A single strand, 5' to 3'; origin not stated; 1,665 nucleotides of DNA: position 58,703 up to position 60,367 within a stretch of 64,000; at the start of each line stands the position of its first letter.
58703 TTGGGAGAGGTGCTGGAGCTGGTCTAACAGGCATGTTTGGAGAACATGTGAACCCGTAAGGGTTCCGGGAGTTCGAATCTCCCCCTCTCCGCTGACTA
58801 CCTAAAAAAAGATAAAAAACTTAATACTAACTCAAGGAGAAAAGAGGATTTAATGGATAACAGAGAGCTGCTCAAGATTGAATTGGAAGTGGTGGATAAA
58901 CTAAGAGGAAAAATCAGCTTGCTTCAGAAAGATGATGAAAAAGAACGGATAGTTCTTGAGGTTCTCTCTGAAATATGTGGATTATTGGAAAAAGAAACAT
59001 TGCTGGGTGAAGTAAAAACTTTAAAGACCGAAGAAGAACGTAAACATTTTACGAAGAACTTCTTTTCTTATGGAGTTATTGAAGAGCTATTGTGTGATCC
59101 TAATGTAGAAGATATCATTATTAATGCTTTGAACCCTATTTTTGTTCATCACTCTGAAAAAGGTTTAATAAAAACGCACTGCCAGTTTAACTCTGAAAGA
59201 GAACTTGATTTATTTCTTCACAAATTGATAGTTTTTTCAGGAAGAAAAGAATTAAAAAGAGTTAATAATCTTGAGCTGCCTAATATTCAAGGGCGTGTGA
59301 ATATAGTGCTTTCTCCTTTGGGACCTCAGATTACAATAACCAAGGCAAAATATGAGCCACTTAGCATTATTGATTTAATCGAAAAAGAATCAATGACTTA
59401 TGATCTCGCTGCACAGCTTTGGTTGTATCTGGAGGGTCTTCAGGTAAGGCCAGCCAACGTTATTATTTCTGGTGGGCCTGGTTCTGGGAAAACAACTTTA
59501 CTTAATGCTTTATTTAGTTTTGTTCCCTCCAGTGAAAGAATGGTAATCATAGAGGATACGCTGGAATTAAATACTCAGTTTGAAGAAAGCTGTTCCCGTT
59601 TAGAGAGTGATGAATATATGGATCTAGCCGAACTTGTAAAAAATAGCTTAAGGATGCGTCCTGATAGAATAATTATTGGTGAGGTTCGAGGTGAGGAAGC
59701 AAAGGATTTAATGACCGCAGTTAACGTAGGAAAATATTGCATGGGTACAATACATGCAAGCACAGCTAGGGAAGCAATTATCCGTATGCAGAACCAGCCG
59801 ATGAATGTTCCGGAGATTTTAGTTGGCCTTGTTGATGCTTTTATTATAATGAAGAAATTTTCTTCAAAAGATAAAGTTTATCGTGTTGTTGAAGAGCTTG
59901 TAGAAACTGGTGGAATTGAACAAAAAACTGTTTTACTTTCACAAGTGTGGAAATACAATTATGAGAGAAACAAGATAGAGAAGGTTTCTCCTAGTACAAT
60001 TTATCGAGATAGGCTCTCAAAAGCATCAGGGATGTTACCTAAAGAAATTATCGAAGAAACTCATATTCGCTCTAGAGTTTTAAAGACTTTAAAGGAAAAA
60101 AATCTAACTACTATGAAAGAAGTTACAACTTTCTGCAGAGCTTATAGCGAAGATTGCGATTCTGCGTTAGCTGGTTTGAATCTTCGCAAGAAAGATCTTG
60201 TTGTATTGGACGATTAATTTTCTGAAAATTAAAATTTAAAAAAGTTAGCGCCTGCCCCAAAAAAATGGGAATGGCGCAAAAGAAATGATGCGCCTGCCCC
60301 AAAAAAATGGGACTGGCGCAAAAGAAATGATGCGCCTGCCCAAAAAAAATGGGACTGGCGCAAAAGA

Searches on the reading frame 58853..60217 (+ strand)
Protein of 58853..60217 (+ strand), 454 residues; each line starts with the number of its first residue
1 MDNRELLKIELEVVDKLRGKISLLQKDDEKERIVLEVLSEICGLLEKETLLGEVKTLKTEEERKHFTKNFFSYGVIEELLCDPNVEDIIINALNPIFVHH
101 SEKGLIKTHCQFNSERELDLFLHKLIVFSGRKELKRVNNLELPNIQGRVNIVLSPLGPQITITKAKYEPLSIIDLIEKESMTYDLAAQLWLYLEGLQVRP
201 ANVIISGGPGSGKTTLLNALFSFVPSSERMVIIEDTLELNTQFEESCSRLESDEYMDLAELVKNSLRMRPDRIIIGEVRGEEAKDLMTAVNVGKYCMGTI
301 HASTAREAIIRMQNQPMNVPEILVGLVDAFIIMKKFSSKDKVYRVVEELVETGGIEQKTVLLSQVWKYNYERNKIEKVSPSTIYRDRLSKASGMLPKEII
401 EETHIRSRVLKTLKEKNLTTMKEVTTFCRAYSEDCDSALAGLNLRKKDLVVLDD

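Call 11: find_related_loci(query=window:58853-60217:+, collection=genome_contigs, flank=6000)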
Query window:58853-60217:+ (454 aa) in genome_contigs; peptide patterns used: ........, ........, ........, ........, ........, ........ (x = any residue, [..] = any of these).
70 stretches matched a pattern; 3 encode a relative of the query (tblastn E <= 1e-3); 3 distinct loci.
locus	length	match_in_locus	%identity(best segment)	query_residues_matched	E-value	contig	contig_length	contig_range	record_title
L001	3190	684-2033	57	1-450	0e+0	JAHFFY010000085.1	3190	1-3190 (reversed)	MAG: Candidatus Omnitrophota bacterium isolate nzgw302 NODE_72600_length_3191_cov_3.688274, whole genome shotgun sequenc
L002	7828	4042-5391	55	1-450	2e-178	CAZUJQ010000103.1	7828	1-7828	MAG TPA_asm: uncultured Planctomycetales bacterium isolate binchicken_co21_390 genome assembly, contig: NODE_9362_length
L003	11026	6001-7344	57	7-453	1e-176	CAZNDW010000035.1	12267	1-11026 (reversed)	MAG TPA_asm: uncultured Planctomycetales bacterium isolate binchicken_co21_435 genome assembly, contig: NODE_3847_length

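Call 20: find_encoding_contigs(protein=window:58853-60217:+, flank=6000, max_places=10)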
Protein window:58853-60217:+ (454 aa): 10 contigs read that carry it; 7 places shown.
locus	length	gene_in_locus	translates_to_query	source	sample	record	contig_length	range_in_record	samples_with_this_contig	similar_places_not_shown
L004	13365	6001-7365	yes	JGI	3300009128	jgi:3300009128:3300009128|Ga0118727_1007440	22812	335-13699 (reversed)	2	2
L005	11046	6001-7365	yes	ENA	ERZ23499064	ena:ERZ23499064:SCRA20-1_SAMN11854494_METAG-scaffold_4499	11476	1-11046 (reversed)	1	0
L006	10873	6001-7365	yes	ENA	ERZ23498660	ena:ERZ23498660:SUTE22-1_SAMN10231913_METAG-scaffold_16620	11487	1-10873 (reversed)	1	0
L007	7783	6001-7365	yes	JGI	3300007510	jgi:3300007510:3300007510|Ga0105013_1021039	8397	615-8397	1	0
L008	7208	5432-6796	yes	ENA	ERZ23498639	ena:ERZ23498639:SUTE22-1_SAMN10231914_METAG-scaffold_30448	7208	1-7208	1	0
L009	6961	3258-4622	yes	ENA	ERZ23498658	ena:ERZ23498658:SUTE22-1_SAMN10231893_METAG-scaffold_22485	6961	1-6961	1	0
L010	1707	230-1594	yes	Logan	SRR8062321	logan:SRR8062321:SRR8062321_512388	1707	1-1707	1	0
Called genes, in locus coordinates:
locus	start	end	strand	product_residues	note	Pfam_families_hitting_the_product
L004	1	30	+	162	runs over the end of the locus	-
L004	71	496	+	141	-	-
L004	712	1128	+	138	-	PF01951:Archease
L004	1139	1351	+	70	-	PF09413:DUF2007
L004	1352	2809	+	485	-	PF01139:RtcB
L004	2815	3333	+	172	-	-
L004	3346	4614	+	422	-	PF02403:Seryl_tRNA_N, PF00587:tRNA-synt_2b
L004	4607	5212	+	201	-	-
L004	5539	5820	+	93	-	-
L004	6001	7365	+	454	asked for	PF00437:T2SSE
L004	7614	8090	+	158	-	PF00383:dCMP_cyt_deam_1, PF14437:MafB19-deam, PF14439:Bd3614-deam (weak)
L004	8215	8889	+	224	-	PF10677:DUF2490 (faint)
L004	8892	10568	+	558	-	PF05496:RuvB_N (faint), PF06068:TIP49 (faint), PF13177:DNA_pol3_delta2, PF00004:AAA, PF22608:DNAX_ATPase_lid, PF12169:DNA_pol3_gamma3, PF20964:DnaX_C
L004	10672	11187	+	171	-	PF02132:RecR_ZnF (weak), PF01751:Toprim, PF13662:Toprim_4, PF21175:RecR_C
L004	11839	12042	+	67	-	PF00313:CSD, PF08206:OB_RNB (faint)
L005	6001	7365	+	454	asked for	PF00437:T2SSE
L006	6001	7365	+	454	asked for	PF00437:T2SSE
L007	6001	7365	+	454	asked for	PF00437:T2SSE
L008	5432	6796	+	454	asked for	PF00437:T2SSE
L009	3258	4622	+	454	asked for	PF00437:T2SSE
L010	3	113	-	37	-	?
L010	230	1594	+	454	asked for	PF00437:T2SSE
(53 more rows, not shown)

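Call 22: find_related_loci(query=window:58853-60217:+, collection=metagenome_contigs, flank=3000)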
Query window:58853-60217:+ (454 aa) in metagenome_contigs; peptide patterns used: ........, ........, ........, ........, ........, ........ (x = any residue, [..] = any of these).
90 stretches matched a pattern; 10 encode a relative of the query (tblastn E <= 1e-3); 10 distinct loci.
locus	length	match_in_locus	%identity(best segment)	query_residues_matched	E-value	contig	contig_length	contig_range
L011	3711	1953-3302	55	1-450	0e+0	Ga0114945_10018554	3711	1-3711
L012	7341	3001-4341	56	1-450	3e-177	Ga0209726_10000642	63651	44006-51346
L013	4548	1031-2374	57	7-453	0e+0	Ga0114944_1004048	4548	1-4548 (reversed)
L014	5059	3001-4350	58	1-450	4e-175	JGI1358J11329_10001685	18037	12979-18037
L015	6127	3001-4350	58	1-450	3e-174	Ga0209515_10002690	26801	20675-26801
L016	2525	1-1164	61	60-447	0e+0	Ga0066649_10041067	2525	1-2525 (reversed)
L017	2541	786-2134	61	1-450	1e-174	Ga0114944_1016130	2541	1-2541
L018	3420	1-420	53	315-453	1e-46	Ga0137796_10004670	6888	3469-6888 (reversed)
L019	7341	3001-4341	56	1-450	3e-177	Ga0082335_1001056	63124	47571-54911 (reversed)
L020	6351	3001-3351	30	203-314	3e-8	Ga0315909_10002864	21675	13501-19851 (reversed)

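Call 33: find_homologous_proteins(query=window:58853-60214:+, max_evalue=1e-60)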
Query window:58853-60214:+ (454 aa): 1726 proteins with E <= 1e-60 among 8000 candidates; the best 120 are listed.
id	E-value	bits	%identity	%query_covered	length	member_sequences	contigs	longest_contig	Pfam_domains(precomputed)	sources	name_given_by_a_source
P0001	4.5e-292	986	100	100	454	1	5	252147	PF00437.27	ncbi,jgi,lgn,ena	-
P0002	1.9e-243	826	82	99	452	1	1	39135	PF00437.27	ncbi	ncbi:CpaF family protein [Candidatus Omnitrophota bacterium]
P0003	5.7e-226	768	76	99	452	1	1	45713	PF00437.27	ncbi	ncbi:CpaF family protein [Candidatus Omnitrophota bacterium]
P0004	1.9e-205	700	69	99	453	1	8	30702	PF00437.27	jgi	-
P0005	1.6e-204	697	69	98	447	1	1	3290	PF00437.27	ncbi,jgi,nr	ncbi:MAG: CpaF family protein [Candidatus Omnitrophica bacterium]|nr:CpaF family protein [Candidatus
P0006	4.1e-204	696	68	99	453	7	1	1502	PF00437.27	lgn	-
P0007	1.7e-202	691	68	98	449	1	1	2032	PF00437.27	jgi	jgi:flagellar protein FlaI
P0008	4.6e-202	689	67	98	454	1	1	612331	PF00437.27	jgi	jgi:flagellar protein FlaI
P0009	7.9e-202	688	68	99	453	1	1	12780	PF00437.27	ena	-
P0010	2.7e-200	683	68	99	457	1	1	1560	PF00437.27,PF13521.13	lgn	-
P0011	4.6e-200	683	67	100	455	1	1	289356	PF00437.27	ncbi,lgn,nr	ncbi:MAG: ATPase, T2SS/T4P/T4SS family [Candidatus Omnitrophota bacterium]|nr:ATPase, T2SS/T4P/T4SS 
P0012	9.4e-200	682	66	99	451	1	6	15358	PF00437.27,PF27713.1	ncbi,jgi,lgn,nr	ncbi:MAG: CpaF family protein [Candidatus Omnitrophica bacterium]|nr:CpaF family protein [Candidatus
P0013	1.7e-199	681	68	99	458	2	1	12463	PF00437.27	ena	-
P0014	1.9e-199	681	67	98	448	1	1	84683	PF00437.27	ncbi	ncbi:MAG: ATPase, T2SS/T4P/T4SS family [Candidatus Omnitrophota bacterium]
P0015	2.1e-199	681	67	99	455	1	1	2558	PF00437.27,PF27713.1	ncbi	-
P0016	3.2e-197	673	67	99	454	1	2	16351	PF00437.27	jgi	-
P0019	3.6e-196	670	67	99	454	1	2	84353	PF00437.27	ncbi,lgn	-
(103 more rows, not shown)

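Call 34: find_encoding_contigs(protein=P0002, flank=4000, max_places=2)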
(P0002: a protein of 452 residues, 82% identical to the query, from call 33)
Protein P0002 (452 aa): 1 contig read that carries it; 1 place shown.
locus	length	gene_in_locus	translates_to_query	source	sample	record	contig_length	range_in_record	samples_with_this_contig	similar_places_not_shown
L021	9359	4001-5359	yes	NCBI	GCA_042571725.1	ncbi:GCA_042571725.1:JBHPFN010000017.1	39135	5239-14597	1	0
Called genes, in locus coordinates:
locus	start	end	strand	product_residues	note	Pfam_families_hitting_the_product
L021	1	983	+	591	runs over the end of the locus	PF13424:TPR_12, PF00515:TPR_1, PF13181:TPR_8, PF13414:TPR_11, PF13414:TPR_11, PF00515:TPR_1, PF13181:TPR_8, PF13414:TPR_11, +17 more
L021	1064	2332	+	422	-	PF02403:Seryl_tRNA_N, PF00587:tRNA-synt_2b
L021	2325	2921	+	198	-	-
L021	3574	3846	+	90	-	-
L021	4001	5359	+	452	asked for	PF00437:T2SSE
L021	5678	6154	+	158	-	PF00383:dCMP_cyt_deam_1, PF14437:MafB19-deam, PF14439:Bd3614-deam (weak)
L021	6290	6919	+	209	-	-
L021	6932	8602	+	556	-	PF05496:RuvB_N (weak), PF13177:DNA_pol3_delta2, PF13401:AAA_22 (faint), PF00004:AAA, PF22608:DNAX_ATPase_lid, PF12169:DNA_pol3_gamma3, PF20964:DnaX_C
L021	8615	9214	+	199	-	PF21176:RecR_HhH, PF02132:RecR_ZnF, PF13662:Toprim_4, PF01751:Toprim, PF21175:RecR_C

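Call 35: find_encoding_contigs(protein=P0003, flank=4000, max_places=2)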
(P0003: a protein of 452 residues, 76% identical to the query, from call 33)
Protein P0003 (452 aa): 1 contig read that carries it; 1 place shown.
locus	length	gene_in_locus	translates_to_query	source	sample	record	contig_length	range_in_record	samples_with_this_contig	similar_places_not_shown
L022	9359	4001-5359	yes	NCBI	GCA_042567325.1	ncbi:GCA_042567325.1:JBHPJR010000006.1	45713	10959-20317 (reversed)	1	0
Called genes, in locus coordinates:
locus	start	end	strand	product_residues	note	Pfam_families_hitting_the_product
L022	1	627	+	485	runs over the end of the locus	PF01139:RtcB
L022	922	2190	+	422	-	PF02403:Seryl_tRNA_N, PF00587:tRNA-synt_2b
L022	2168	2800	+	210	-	-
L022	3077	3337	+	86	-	-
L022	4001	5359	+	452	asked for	PF00437:T2SSE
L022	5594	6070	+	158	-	PF00383:dCMP_cyt_deam_1, PF14437:MafB19-deam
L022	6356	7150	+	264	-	PF13847:Methyltransf_31 (weak)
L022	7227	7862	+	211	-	-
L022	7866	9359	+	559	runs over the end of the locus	PF05496:RuvB_N (weak), PF13177:DNA_pol3_delta2, PF00004:AAA, PF07728:AAA_5 (weak), PF22608:DNAX_ATPase_lid, PF12169:DNA_pol3_gamma3, PF21694:DNA_pol3_delta_C (faint), PF20964:DnaX_C (weak)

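Call 36: find_encoding_contigs(protein=P0004, flank=4000, max_places=3)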
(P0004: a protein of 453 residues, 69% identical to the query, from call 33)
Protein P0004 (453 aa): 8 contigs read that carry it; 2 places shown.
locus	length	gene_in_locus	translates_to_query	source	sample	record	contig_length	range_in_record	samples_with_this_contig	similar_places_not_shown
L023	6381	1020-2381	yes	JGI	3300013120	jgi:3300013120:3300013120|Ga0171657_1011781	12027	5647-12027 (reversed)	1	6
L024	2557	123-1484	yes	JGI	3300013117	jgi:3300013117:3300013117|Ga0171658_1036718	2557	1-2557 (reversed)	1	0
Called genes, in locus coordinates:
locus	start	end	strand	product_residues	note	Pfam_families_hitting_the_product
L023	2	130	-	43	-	?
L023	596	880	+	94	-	-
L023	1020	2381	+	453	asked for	PF00437:T2SSE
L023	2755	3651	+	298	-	-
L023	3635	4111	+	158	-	PF00383:dCMP_cyt_deam_1, PF14437:MafB19-deam, PF14439:Bd3614-deam (weak)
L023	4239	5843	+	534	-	PF05496:RuvB_N (weak), PF06068:TIP49 (faint), PF13177:DNA_pol3_delta2, PF00004:AAA, PF07728:AAA_5 (weak), PF22608:DNAX_ATPase_lid, PF12169:DNA_pol3_gamma3, PF20964:DnaX_C, +1 more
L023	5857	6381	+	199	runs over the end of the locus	PF21176:RecR_HhH, PF02132:RecR_ZnF (weak), PF13662:Toprim_4, PF01751:Toprim, PF21175:RecR_C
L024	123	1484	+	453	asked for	PF00437:T2SSE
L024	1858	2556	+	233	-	?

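Call 42: find_encoding_contigs(protein=P0008, flank=3000, max_places=1)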
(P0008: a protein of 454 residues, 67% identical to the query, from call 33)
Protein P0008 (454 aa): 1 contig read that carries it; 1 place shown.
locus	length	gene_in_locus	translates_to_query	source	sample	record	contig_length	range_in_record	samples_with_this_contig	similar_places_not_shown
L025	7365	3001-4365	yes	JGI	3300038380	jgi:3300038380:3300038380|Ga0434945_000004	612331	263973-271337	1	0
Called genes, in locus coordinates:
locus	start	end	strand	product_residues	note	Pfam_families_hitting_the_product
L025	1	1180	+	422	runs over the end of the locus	PF02403:Seryl_tRNA_N, PF00587:tRNA-synt_2b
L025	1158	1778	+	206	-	-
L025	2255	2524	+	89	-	-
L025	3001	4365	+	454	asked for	PF00437:T2SSE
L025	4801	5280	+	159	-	PF00383:dCMP_cyt_deam_1, PF14437:MafB19-deam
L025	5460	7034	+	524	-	PF05496:RuvB_N (weak), PF06068:TIP49 (faint), PF13177:DNA_pol3_delta2, PF00004:AAA, PF07728:AAA_5 (weak), PF22608:DNAX_ATPase_lid, PF12169:DNA_pol3_gamma3, PF20964:DnaX_C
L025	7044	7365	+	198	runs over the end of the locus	PF21176:RecR_HhH, PF02132:RecR_ZnF, PF01751:Toprim, PF13662:Toprim_4, PF21175:RecR_C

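Call 43: find_encoding_contigs(protein=P0011, flank=3000, max_places=1)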
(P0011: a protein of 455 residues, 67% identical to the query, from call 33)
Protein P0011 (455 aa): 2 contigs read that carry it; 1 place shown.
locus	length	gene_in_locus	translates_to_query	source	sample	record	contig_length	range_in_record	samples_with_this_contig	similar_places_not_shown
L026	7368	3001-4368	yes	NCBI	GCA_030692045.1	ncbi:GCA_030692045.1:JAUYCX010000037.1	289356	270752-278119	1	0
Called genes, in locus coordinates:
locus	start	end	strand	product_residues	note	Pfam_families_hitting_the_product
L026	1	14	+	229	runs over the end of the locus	PF02230:Abhydrolase_2, PF00326:Peptidase_S9 (faint)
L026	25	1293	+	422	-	PF02403:Seryl_tRNA_N, PF00587:tRNA-synt_2b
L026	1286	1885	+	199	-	-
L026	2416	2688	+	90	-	-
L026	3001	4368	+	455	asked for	PF00437:T2SSE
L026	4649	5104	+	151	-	PF00383:dCMP_cyt_deam_1, PF14437:MafB19-deam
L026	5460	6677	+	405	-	PF09594:GT87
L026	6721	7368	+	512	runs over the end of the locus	PF03215:Rad17 (faint), PF05496:RuvB_N (weak), PF13177:DNA_pol3_delta2, PF00004:AAA, PF13401:AAA_22 (weak), PF22608:DNAX_ATPase_lid, PF12169:DNA_pol3_gamma3, PF20964:DnaX_C, +2 more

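Call 44: find_encoding_contigs(protein=P0014, flank=3000, max_places=1)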
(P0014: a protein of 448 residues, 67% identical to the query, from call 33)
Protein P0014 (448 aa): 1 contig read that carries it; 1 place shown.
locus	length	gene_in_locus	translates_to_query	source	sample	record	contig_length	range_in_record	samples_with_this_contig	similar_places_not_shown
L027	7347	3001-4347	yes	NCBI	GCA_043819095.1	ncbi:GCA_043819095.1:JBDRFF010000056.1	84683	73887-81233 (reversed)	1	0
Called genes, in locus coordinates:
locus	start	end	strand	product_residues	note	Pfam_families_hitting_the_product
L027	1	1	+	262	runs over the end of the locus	-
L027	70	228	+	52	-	PF19628:DUF6132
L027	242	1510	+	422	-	PF02403:Seryl_tRNA_N, PF00587:tRNA-synt_2b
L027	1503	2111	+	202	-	-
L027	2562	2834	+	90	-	-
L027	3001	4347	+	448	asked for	PF00437:T2SSE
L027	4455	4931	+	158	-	PF00383:dCMP_cyt_deam_1, PF14437:MafB19-deam, PF14439:Bd3614-deam (weak)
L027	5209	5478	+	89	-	-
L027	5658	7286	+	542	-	PF05496:RuvB_N (weak), PF13177:DNA_pol3_delta2, PF00004:AAA, PF07728:AAA_5 (weak), PF22608:DNAX_ATPase_lid, PF12169:DNA_pol3_gamma3, PF21694:DNA_pol3_delta_C (faint), PF20964:DnaX_C (weak)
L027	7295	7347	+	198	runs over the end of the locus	PF21176:RecR_HhH, PF02132:RecR_ZnF, PF01751:Toprim, PF13662:Toprim_4, PF21175:RecR_C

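Call 45: find_encoding_contigs(protein=P0009, flank=3000, max_places=1)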
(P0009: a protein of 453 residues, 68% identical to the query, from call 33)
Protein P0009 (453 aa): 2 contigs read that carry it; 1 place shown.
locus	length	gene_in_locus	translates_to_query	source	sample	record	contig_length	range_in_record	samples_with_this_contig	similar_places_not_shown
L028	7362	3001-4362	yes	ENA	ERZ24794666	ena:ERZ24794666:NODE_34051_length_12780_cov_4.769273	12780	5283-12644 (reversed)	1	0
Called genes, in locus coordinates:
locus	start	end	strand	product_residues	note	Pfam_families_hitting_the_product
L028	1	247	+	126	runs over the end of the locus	?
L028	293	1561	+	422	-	PF02403:Seryl_tRNA_N, PF00587:tRNA-synt_2b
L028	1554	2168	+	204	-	-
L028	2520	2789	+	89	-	-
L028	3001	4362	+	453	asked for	PF00437:T2SSE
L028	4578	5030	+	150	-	PF00383:dCMP_cyt_deam_1, PF14437:MafB19-deam, PF14439:Bd3614-deam (weak)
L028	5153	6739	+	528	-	PF05496:RuvB_N (weak), PF13177:DNA_pol3_delta2, PF00004:AAA, PF13401:AAA_22 (weak), PF22608:DNAX_ATPase_lid, PF12169:DNA_pol3_gamma3, PF20964:DnaX_C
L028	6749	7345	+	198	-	PF21176:RecR_HhH, PF02132:RecR_ZnF, PF01751:Toprim, PF13662:Toprim_4, PF21175:RecR_C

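Call 48: find_encoding_contigs(protein=P0013, flank=2500, max_places=1)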
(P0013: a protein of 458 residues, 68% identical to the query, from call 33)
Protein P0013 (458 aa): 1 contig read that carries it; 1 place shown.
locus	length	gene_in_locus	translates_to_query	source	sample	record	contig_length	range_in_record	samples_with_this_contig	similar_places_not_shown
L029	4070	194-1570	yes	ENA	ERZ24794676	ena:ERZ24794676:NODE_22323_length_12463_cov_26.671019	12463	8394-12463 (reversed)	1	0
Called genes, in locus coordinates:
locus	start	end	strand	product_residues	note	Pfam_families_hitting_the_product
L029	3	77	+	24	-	?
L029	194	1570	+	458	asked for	PF00437:T2SSE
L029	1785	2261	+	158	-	PF00383:dCMP_cyt_deam_1, PF14437:MafB19-deam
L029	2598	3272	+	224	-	-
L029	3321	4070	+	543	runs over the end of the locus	PF05496:RuvB_N (weak), PF13177:DNA_pol3_delta2, PF13401:AAA_22 (weak), PF00004:AAA, PF07728:AAA_5 (weak), PF22608:DNAX_ATPase_lid, PF12169:DNA_pol3_gamma3, PF20964:DnaX_C (weak), +1 more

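Call 49: find_encoding_contigs(protein=P0016, flank=2500, max_places=1)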
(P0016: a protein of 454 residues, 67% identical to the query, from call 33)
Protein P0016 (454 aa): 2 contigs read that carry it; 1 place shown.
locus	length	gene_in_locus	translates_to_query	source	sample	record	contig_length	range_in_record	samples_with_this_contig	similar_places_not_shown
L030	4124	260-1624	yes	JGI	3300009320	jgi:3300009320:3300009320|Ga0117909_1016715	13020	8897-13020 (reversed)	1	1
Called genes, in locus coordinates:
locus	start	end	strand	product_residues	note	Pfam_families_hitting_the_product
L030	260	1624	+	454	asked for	PF00437:T2SSE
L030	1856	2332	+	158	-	PF00383:dCMP_cyt_deam_1, PF14437:MafB19-deam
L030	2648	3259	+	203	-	-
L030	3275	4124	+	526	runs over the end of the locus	PF05496:RuvB_N (weak), PF13177:DNA_pol3_delta2, PF00004:AAA, PF07728:AAA_5 (weak), PF13401:AAA_22 (weak), PF22608:DNAX_ATPase_lid, PF12169:DNA_pol3_gamma3, PF20964:DnaX_C, +1 more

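Call 50: find_encoding_contigs(protein=P0019, flank=2500, max_places=1)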
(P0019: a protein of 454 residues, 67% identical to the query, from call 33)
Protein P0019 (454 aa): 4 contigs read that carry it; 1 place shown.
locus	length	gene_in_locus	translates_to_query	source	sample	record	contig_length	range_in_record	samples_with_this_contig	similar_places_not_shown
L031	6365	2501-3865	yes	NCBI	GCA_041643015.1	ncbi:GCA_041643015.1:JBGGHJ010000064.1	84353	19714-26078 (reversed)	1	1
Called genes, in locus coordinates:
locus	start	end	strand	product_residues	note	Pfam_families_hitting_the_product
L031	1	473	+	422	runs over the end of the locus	PF02403:Seryl_tRNA_N, PF00587:tRNA-synt_2b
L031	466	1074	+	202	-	-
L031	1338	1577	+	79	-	-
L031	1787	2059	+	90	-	-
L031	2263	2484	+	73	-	-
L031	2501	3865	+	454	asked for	PF00437:T2SSE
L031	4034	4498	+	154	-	PF00383:dCMP_cyt_deam_1, PF14437:MafB19-deam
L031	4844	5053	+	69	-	PF00037:Fer4 (faint), PF12838:Fer4_7 (weak)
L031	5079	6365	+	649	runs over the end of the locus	PF25929:DUF7974 (faint)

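Call 56: find_encoding_contigs(protein=P0005, flank=2500, max_places=3)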
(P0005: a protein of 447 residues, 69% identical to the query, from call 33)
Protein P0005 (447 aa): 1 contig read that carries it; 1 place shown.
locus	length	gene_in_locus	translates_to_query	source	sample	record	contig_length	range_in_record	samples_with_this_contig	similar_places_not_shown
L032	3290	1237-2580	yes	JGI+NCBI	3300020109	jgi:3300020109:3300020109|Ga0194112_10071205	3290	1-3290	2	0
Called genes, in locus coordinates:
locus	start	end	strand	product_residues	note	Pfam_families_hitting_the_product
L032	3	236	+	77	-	?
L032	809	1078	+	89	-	-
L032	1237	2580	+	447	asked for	PF00437:T2SSE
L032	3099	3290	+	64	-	PF00383:dCMP_cyt_deam_1, PF14437:MafB19-deam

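Call 88: search_protein_families(library=pfam, proteins=[window:58853-60214:+], max_evalue=0.01)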
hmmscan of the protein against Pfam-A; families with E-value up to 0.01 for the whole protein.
window:58853-60214:+ (454 aa): 14 families
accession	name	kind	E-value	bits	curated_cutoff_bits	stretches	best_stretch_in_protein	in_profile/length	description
PF00437.27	T2SSE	-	6.8e-34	117.5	24.9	1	148-318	95-261/370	Type II/IV secretion system protein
PF13191.12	AAA_16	-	0.0002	22.4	32.6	1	198-240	22-63/167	AAA ATPase domain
PF02492.25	cobW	-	0.0003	20.8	20.7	1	203-238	3-39/180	CobW/HypB/UreG, nucleotide-binding domain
PF13521.12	AAA_28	-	0.00061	20.5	27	1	203-222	2-21/164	AAA domain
PF13238.12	AAA_18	-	0.0012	19.7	29.4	1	203-288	1-90/128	AAA domain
PF13245.12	AAA_19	-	0.0015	19.1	25.1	1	200-228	11-39/134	AAA domain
PF13555.12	AAA_29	-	0.0017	18.5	27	1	197-222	18-44/61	P-loop containing region of AAA domain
PF06414.18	Zeta_toxin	-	0.0017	18.3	22.3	1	198-234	14-50/199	Zeta toxin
PF00005.33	ABC_tran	-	0.002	19.2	25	0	202-236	13-48/137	ABC transporter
PF04851.21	ResIII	-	0.002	18.5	22.5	1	196-274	19-103/164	Type III restriction enzyme, res subunit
PF20720.3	nSTAND3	-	0.0029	17.8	27.2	1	203-233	20-51/155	Novel STAND NTPase 3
PF01580.24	FtsK_SpoIIIE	-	0.0034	17.3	24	0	198-220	37-59/221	FtsK/SpoIIIE family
PF13418.12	Kelch_4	-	0.0037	17.6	21.6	0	349-381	15-47/49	Galactose oxidase, central domain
PF13401.12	AAA_22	-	0.008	16.9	27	0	202-227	7-32/130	AAA domain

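Call 90: search_protein_families(library=ncbifam, proteins=[window:58853-60214:+], max_evalue=0.00001)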
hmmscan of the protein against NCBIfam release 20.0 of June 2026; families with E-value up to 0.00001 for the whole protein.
window:58853-60214:+ (454 aa): 19 families
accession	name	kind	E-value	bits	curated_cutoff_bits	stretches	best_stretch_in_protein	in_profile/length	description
NF058587.1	archaellum_moto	equivalog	6.9e-61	206.6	550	1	53-431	127-517/527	archaellum flagellar ATPase motor FlaI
TIGR03819.1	heli_sec_ATPase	hypoth_equivalog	1.1e-45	156.4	373.15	1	47-312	29-297/340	TadA family conjugal transfer-associated ATPase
TIGR02782.1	TrbB_P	equivalog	1.3e-35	123.1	304.55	1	76-345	14-290/303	P-type conjugative transfer ATPase TrbB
TIGR02788.1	VirB11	equivalog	1.7e-32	112.7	249.95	1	199-314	143-264/308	P-type DNA transfer ATPase VirB11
NF010469.0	PRK13894.1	subfamily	7.1e-28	97.9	508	1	76-357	27-312/320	conjugal transfer ATPase TrbB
NF053672.1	bindosome_BasE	exception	8.1e-28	97.4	1000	1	64-425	129-501/512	bindosome assembly system ATPase subunit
NF010407.0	PRK13833.1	subfamily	8.6e-28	97.7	499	1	80-315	26-262/323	conjugal transfer protein TrbB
NF010475.0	PRK13900.1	equivalog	1.6e-20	73.5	389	1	197-313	157-280/333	type IV secretion system ATPase VirB11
NF041000.1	ATPase_ComGA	equivalog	1.5e-17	63.5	300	1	194-318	122-248/267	competence type IV pilus ATPase ComGA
NF010425.0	PRK13851.1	equivalog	6e-17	61.5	461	1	192-306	154-274/344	type IV secretion system protein VirB11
TIGR01420.1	pilT_fam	subfamily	2.1e-13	50.2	319.1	1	203-313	125-240/343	PilT/PilU family type 4a pilus ATPase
NF007755.0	PRK10436.1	equivalog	1.6e-11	43.6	617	1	188-328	207-346/465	type II secretion system protein GspE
TIGR02525.1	plasmid_TraJ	equivalog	1.7e-11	43.7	368.3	1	204-321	153-279/372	plasmid transfer ATPase TraJ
TIGR02538.1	type_IV_pilB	equivalog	3.1e-11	42.6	675.65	1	188-339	304-458/564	type IV-A pilus assembly ATPase PilB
TIGR02533.1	type_II_gspE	equivalog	1.5e-10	40.4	630.25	1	192-314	234-358/486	type II secretion system ATPase GspE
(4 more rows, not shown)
